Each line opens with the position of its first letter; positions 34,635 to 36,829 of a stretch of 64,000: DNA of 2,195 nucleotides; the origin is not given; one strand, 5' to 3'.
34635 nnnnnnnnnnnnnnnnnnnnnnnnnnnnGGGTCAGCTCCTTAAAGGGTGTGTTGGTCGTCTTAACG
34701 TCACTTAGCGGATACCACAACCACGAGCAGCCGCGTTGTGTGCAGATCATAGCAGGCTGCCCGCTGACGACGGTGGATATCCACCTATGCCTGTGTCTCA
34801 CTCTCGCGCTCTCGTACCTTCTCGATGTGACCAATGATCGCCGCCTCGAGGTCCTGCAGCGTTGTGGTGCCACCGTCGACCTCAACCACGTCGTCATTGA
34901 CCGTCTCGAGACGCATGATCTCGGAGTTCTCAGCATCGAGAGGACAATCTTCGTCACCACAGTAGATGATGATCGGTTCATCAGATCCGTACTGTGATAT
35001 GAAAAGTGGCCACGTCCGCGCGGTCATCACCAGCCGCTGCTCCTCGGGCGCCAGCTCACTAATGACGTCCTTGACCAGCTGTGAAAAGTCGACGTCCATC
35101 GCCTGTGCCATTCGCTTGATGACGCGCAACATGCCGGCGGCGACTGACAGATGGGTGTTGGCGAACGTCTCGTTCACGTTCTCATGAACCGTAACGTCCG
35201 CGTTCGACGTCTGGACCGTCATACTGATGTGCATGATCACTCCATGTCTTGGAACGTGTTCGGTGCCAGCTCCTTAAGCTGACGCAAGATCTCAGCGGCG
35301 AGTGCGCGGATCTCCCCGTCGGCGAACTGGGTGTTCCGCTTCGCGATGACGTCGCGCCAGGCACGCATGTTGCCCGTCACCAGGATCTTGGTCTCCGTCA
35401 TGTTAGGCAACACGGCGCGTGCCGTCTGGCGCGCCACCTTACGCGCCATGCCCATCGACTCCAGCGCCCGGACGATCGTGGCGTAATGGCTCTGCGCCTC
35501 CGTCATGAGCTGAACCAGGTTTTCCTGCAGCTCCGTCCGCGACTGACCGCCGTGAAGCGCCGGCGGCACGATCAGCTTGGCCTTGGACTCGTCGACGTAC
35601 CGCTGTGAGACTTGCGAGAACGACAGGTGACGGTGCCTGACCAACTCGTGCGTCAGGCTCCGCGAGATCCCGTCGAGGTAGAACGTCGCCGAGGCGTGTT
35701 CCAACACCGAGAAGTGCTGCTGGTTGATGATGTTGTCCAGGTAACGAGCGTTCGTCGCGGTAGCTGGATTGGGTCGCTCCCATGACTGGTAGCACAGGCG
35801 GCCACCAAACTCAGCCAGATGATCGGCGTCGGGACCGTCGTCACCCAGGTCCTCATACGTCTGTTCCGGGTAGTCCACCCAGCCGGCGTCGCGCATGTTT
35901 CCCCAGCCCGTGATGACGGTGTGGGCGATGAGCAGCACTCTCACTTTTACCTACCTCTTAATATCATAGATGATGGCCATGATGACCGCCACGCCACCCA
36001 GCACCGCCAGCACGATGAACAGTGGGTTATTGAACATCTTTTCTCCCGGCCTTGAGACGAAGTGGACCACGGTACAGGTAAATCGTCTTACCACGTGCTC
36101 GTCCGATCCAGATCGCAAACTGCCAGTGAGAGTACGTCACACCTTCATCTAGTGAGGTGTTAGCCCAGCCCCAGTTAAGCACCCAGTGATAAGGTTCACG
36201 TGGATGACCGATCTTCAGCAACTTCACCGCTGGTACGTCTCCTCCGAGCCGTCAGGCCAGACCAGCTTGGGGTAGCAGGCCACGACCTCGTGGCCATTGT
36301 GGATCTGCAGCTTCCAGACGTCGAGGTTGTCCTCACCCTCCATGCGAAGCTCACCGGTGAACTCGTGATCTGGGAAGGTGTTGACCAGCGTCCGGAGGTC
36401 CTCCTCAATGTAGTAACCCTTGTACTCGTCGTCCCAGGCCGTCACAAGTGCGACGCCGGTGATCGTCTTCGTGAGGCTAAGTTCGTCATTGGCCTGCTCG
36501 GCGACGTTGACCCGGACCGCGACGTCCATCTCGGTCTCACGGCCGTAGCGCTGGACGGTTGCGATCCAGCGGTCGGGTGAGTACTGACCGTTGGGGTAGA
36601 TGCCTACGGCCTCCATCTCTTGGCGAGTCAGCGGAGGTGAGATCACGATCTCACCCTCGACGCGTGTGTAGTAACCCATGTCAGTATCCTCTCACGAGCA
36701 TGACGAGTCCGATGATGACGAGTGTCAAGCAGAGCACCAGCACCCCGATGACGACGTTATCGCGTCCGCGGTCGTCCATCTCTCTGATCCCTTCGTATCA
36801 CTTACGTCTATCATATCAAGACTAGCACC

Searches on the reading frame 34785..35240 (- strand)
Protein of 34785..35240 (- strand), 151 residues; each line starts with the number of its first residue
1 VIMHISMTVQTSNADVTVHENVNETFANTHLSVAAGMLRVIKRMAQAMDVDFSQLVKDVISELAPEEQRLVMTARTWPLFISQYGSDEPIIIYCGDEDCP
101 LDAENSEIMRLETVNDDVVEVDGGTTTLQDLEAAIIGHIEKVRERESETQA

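Call 64: search_protein_families(library=pfam, proteins=[window:34785-35240:-], max_evalue=0.01)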
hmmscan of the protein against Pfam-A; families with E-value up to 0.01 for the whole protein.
window:34785-35240:- (151 aa): 1 family
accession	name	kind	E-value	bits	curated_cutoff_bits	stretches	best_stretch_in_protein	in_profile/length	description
PF12441.14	CopG_antitoxin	-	0.003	18.7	28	1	11-62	27-78/79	CopG antitoxin of type II toxin-antitoxin system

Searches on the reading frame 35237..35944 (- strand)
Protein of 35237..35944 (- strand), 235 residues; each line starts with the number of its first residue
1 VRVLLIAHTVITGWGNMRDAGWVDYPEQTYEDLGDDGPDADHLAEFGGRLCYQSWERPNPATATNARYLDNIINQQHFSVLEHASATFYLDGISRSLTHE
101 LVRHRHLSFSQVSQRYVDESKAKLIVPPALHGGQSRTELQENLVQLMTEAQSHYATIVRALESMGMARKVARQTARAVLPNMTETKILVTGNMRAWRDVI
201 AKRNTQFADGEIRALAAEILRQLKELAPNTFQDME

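Call 3: search_protein_families(library=pfam, proteins=[window:35237-35944:-], max_evalue=0.1)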
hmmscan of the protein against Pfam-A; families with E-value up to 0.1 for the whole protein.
window:35237-35944:- (235 aa): 4 families
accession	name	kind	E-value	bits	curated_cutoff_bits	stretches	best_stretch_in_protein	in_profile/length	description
PF02511.20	Thy1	-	1.8e-54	184.9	24.8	1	38-229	7-191/191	Thymidylate synthase complementing protein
PF13668.12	Ferritin_2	-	0.019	15.5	24.7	1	81-177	12-76/138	Ferritin-like domain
PF05003.17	DUF668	-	0.048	14.5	24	1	151-231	8-88/89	Protein of unknown function (DUF668)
PF14203.11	TTRAP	-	0.091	13.4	27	0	205-235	29-59/62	Putative transposon-transfer assisting protein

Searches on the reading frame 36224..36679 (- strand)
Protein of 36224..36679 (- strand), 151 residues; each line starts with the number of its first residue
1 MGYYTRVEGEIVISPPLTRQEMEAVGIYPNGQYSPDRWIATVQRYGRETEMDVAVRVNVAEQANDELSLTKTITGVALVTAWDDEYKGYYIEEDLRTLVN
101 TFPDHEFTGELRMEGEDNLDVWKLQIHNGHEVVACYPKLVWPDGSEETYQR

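Call 44: search_protein_families(library=phrogs, proteins=[window:36224-36679:-], max_evalue=0.01)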
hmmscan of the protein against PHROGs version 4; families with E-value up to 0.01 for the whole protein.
window:36224-36679:- (151 aa): 1 family
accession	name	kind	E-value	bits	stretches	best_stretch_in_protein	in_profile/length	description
phrog_6306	-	unknown function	0.0021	18.6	1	1-130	106-200/257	-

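Call 64: search_protein_families(library=pfam, proteins=[window:36224-36679:-], max_evalue=0.01)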
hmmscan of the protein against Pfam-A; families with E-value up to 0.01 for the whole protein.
window:36224-36679:- (151 aa): 1 family
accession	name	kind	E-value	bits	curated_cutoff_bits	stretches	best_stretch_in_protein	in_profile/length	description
PF19708.4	DUF6205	-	5.9e-15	56.3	27.3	1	1-148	1-139/141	Family of unknown function (DUF6205)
